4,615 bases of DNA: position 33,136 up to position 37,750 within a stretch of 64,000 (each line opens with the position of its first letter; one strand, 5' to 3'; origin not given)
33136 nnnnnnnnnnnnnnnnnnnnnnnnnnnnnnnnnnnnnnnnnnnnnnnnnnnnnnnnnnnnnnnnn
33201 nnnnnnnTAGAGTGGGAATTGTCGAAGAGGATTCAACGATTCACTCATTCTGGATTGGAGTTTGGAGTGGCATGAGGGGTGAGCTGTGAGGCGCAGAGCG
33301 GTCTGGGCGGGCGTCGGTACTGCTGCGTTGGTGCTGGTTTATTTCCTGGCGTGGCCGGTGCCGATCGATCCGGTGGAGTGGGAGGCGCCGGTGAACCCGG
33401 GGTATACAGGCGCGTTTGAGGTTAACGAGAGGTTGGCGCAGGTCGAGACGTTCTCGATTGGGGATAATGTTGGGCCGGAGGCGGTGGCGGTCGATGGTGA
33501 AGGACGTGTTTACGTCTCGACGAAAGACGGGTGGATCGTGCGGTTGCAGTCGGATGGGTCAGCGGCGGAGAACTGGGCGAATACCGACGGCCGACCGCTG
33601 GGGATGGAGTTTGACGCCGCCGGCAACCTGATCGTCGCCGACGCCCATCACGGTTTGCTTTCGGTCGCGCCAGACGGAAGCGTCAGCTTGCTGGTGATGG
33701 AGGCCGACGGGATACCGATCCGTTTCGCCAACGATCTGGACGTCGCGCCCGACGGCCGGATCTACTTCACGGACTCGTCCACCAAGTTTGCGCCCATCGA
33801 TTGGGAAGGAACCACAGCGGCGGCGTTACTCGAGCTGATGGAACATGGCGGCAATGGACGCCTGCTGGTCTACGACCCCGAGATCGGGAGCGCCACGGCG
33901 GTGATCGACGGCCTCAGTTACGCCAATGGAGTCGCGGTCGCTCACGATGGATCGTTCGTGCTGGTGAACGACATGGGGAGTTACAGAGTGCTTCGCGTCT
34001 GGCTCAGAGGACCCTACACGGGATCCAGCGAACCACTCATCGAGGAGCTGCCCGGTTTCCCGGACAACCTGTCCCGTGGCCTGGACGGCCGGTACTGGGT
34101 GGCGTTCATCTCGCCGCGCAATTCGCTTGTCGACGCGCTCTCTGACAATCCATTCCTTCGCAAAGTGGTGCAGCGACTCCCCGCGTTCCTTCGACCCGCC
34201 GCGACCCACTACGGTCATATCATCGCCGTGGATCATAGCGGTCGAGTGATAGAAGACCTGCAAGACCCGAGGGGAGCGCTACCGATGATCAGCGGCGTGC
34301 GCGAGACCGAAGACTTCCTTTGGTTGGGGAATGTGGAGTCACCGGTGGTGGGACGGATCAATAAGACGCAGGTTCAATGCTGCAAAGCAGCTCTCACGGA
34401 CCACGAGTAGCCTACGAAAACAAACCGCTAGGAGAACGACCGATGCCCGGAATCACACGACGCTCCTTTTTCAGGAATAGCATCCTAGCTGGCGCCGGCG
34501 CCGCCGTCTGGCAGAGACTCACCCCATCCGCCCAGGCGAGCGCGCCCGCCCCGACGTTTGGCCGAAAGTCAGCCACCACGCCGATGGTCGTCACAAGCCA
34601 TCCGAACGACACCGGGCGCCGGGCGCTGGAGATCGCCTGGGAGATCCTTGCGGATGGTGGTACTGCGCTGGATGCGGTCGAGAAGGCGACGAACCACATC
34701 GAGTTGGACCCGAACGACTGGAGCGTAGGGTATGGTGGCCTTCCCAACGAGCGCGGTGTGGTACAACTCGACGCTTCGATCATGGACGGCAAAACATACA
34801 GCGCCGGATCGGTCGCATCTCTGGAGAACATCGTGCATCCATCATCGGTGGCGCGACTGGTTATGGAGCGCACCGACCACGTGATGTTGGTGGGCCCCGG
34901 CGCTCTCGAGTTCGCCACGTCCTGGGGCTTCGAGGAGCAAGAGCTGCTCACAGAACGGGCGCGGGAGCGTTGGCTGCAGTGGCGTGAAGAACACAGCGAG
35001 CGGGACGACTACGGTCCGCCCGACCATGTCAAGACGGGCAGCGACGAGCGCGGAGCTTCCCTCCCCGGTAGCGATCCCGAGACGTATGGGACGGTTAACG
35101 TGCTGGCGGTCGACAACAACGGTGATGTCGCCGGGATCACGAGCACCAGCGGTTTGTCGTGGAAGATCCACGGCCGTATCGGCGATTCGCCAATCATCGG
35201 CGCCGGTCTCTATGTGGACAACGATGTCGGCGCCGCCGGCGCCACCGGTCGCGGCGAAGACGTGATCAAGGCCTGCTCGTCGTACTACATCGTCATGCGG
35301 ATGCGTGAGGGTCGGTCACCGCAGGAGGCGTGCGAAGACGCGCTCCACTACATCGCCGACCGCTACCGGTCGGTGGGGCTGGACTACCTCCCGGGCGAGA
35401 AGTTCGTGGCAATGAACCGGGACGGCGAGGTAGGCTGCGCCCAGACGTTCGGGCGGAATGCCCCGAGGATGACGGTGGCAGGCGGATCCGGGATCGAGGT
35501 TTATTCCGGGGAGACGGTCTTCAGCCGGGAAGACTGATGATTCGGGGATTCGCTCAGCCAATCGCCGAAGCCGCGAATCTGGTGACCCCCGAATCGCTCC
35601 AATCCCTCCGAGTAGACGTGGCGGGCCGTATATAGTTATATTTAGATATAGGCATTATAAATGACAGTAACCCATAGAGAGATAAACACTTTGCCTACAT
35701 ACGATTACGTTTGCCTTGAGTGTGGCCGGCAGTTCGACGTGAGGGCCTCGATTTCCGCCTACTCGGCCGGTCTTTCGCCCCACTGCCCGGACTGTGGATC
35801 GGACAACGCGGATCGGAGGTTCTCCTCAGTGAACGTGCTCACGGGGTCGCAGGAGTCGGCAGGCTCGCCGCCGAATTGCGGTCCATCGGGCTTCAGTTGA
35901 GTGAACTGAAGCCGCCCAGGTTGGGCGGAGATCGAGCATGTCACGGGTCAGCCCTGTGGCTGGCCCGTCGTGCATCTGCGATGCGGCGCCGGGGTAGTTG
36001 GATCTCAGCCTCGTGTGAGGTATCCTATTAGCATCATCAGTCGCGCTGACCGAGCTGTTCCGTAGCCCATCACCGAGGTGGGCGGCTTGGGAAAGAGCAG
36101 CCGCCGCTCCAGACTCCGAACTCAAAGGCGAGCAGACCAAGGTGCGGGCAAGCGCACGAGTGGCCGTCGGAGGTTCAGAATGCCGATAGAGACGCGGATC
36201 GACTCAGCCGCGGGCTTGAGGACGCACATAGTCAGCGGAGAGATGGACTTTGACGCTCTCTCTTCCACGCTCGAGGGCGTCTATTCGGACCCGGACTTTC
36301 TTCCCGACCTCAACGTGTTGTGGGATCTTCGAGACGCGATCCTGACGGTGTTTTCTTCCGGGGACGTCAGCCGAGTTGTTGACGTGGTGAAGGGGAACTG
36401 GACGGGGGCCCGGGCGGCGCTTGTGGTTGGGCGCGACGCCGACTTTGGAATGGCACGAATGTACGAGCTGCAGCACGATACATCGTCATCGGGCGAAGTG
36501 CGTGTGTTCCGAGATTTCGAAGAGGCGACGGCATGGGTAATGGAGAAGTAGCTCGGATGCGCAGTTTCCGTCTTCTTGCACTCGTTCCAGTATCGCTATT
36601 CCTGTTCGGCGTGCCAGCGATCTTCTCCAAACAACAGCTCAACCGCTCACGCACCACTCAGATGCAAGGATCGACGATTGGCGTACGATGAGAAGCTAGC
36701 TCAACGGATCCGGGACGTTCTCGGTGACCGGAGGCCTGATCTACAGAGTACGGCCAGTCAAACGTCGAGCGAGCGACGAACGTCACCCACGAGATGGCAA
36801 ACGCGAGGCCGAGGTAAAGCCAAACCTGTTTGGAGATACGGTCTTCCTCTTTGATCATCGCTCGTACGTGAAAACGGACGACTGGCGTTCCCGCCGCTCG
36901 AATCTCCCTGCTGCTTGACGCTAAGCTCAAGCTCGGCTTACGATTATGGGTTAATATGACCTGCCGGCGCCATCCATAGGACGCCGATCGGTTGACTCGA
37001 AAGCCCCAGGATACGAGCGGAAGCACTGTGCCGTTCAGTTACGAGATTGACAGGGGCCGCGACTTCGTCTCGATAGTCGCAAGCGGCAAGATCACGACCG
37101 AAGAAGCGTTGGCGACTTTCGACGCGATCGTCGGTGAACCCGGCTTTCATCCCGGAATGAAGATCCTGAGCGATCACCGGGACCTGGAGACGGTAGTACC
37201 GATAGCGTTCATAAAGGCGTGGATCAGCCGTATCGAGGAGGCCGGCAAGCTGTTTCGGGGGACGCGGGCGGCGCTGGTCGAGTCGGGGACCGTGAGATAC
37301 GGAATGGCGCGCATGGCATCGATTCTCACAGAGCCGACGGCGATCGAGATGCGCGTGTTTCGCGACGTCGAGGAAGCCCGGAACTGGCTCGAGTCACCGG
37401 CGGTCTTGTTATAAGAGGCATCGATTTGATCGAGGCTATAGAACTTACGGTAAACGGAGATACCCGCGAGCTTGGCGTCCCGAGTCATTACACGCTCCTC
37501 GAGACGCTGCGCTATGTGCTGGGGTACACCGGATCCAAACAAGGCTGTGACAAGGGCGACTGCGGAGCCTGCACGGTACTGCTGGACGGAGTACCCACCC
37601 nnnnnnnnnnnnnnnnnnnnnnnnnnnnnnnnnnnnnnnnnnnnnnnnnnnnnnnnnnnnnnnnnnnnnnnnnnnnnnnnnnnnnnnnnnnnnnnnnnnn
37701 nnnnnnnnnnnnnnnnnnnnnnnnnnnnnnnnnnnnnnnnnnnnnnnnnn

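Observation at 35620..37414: AT-rich island, FmdB zinc ribbon and a tandem pair of uncharacterised paralogs leading into the molybdoenzyme operon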

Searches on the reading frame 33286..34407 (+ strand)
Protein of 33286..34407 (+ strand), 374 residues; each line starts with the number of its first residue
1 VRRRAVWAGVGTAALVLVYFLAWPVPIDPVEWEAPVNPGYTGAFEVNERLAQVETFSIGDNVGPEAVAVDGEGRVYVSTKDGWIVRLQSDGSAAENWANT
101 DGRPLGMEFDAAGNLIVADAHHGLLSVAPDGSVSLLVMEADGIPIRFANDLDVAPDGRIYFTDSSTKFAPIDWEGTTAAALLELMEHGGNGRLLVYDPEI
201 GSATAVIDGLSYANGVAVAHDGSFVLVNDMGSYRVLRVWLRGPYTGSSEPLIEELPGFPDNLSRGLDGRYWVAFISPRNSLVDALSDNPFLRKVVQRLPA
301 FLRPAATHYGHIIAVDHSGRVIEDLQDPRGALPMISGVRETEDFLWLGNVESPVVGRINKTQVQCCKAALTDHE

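Call 8: search_protein_families(library=pfam, proteins=[window:33286-34407:+], max_evalue=1)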
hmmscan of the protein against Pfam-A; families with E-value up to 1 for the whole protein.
window:33286-34407:+ (374 aa): 6 families
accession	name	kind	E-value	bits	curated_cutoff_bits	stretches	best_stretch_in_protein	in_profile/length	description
PF20067.5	SSL_N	-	2.4e-19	69.3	18.9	1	42-87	1-46/46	Strictosidine synthase-like, N-terminal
PF03088.22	Str_synth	-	6.9e-18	65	25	1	149-242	1-88/89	Strictosidine synthase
PF08450.18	SGL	-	1.5e-14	54.7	26.3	1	77-276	17-203/246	SMP-30/Gluconolactonase/LRE-like region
PF01436.27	NHL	-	2.1e-05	24.7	20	0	103-126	3-26/28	NHL repeat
PF22701.2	Mala_s_1-like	-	0.082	13.1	27.5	1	61-122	87-152/195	Mal s 1 allergenic protein-like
PF03799.20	FtsQ_DivIB_C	-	0.25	12.6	21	0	313-342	10-39/114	Cell division protein FtsQ/DivIB, C-terminal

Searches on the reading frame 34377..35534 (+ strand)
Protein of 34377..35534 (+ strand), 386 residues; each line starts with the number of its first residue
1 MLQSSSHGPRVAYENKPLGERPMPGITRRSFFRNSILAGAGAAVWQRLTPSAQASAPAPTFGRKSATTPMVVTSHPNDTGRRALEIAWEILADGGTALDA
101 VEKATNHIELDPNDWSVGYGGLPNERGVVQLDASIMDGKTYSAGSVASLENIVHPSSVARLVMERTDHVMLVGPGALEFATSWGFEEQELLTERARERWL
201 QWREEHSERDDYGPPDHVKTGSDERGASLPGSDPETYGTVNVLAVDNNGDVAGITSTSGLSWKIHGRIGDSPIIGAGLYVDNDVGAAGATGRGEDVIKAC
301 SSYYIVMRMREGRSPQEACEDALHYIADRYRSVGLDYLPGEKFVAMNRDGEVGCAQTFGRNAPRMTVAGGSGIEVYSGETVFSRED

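Call 8: search_protein_families(library=pfam, proteins=[window:34377-35534:+], max_evalue=1)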
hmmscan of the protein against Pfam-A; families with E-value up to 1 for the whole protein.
window:34377-35534:+ (386 aa): 1 family
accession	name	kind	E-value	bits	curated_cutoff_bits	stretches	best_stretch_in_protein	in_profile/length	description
PF01112.23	Asparaginase_2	-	6.3e-74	249.3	27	1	81-355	27-287/309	Asparaginase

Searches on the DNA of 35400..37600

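Call 37: search_rna_families(source=window, start=35400, end=37600, threshold=evalue, max_evalue=1)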
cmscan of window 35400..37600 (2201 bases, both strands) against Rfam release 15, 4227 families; matches with E-value up to 1: 0.
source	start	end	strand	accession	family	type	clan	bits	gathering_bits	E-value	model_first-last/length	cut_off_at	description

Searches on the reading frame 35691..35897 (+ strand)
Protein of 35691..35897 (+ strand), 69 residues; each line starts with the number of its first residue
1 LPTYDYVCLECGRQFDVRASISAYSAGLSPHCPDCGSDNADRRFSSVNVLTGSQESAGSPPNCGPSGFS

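Call 8: search_protein_families(library=pfam, proteins=[window:35691-35897:+], max_evalue=1)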
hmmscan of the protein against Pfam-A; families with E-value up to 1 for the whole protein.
window:35691-35897:+ (69 aa): 24 families
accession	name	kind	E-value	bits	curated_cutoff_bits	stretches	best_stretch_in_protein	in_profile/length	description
PF09723.15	Zn_ribbon_8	-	1.4e-13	51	34.4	1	1-43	1-40/41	Zinc ribbon domain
PF17283.8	Zn_ribbon_SprT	-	0.0006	20.2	28.1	1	2-18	1-17/38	SprT-like zinc ribbon domain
PF24441.1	DUF7560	-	0.00092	19.3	27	1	1-45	1-43/44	Family of unknown function (DUF7560)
PF08274.17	Zn_Ribbon_YjdM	-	0.012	16.1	30.8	1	30-39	3-12/30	PhnA Zinc-Ribbon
PF01155.25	HypA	-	0.012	16.1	28.9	1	6-41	71-98/112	Hydrogenase/urease nickel incorporation, metallochaperone, hypA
PF01096.23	Zn_ribbon_TFIIS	-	0.018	15.3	21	0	3-15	26-38/39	Transcription factor S-II (TFIIS)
PF08271.17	Zn_Ribbon_TF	-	0.026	14.5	29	0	3-15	17-29/43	TFIIB zinc-binding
PF00096.32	zf-C2H2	-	0.032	15.2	25.2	0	6-16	1-11/23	Zinc finger, C2H2 type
PF11781.13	Zn_ribbon_RRN7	-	0.049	13.7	27.1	1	29-46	4-17/32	Zinc-finger of RNA-polymerase I-specific TFIIB, Rrn7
PF14369.11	Zn_ribbon_19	-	0.05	14.2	30.8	0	28-38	21-30/35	zinc-ribbon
PF12773.13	DZR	-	0.057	14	27.3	1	6-40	13-35/45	Double zinc ribbon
PF24463.1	DUF7577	-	0.079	13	28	1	31-41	4-14/27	Domain of unknown function (DUF7577)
PF23550.1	zf_Tbcl_Rhp7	-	0.13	12.2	27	1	8-38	7-36/39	DNA repair protein rhp7 treble clef domain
PF24460.1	DUF7575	-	0.15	11.9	28.5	0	30-38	4-12/28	Domain of unknown function (DUF7575)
PF24445.1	DUF7564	-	0.16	12.8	32.2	1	4-42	4-36/76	Family of unknown function (DUF7564)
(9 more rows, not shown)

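Call 9: search_protein_families(library=ncbifam, proteins=[window:35691-35897:+], max_evalue=1)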
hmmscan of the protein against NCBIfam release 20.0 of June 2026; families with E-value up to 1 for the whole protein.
window:35691-35897:+ (69 aa): 13 families
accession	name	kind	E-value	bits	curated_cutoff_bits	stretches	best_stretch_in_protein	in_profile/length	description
TIGR02605.1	CxxC_CxxC_SSSS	subfamily_domain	4.2e-14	52.4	31.3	1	1-49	1-46/52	FmdB family zinc ribbon protein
NF053663.1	RPWMISH_prot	domain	7.9e-07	29.8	120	1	1-48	1-44/115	RPWMISH domain-containing protein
NF009146.0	PRK12496.1-3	equivalog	0.0048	16.6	268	1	4-38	121-147/162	hypothetical protein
NF047912.1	ECs_2282_CxxC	subfamily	0.024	14.5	37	0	31-41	4-14/60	ECs_2282 family putative zinc-binding protein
NF050000.1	IS1_IS1595_Zn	domain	0.036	14.6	28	1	6-15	22-31/34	IS1/IS1595 family N-terminal zinc-binding domain-containing protein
NF048018.1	IS256_N_4Cys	domain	0.059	14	27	0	6-15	22-31/31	transposase-like zinc-binding domain-containing protein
NF040867.1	prot_deacyl_CobB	equivalog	0.073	12.3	320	1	6-37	120-152/242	NAD-dependent protein deacetylase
NF001753.0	PRK00481.1-3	subfamily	0.076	12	243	1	5-37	122-157/252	NAD-dependent protein deacylase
TIGR04104.1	cxxc_20_cxxc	subfamily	0.12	12.7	45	1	7-39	2-35/93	TIGR04104 family putative zinc finger protein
NF010736.0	PRK14138.1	equivalog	0.12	11.6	395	1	4-37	118-151/244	NAD-dependent deacetylase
NF001607.0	PRK00398.1-4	equivalog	0.24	11.1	89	1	5-37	9-36/53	DNA-directed RNA polymerase subunit P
NF001605.0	PRK00398.1-2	equivalog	0.86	9.5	63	1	6-37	2-26/43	DNA-directed RNA polymerase subunit P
NF041911.1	HVO_0649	equivalog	0.86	9.5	70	0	30-44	23-37/65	HVO_0649 family zinc finger protein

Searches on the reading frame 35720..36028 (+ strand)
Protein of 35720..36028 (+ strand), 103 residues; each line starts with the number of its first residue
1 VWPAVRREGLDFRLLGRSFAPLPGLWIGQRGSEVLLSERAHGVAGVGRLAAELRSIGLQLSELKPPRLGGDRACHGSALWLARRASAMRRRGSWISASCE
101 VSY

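Call 13: search_protein_families(library=pfam, proteins=[window:35720-36028:+], max_evalue=10)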
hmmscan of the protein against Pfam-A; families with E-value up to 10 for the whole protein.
window:35720-36028:+ (103 aa): 0 families

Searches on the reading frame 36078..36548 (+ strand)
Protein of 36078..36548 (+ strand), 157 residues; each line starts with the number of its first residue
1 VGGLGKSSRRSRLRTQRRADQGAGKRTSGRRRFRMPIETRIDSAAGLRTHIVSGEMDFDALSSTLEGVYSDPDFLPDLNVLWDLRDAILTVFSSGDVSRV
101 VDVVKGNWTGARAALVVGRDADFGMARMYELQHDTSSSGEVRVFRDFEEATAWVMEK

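Call 13: search_protein_families(library=pfam, proteins=[window:36078-36548:+], max_evalue=10)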
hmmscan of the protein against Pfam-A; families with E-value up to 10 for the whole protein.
window:36078-36548:+ (157 aa): 2 families
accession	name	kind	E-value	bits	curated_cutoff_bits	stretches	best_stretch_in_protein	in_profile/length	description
PF11964.13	SpoIIAA-like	-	0.027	15.6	25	1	105-154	57-105/106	SpoIIAA-like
PF21720.4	MIOS_WD40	-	0.26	10.7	31.7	1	80-139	208-265/314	MIOS, WD40 repeat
